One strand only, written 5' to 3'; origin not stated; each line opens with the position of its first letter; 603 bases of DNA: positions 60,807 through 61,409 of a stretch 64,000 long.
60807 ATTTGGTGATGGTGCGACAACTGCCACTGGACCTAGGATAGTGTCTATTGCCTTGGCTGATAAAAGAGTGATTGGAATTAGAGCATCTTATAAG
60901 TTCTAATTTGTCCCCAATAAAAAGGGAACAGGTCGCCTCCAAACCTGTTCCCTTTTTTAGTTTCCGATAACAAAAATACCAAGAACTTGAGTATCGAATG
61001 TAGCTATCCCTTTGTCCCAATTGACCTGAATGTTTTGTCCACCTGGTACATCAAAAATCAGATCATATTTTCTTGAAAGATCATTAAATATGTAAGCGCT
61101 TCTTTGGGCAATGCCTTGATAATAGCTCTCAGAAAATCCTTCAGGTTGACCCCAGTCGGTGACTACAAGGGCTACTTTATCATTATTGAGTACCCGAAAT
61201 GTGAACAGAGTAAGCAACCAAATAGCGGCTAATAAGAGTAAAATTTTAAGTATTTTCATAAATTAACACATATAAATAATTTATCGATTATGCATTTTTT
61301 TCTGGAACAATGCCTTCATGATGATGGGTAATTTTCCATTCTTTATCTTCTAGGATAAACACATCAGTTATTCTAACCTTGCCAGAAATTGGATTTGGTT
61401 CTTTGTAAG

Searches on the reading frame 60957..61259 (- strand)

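Call 25: search_protein_families(library=pfam, proteins=[window:60957-61259:-], max_evalue=0.1)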
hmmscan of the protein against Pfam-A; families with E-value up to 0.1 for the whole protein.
window:60957-61259:- (100 aa): 1 family
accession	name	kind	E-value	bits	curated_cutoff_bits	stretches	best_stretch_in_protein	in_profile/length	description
PF09716.15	ETRAMP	-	0.014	15.8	29.1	1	1-32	1-28/81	Malarial early transcribed membrane protein (ETRAMP)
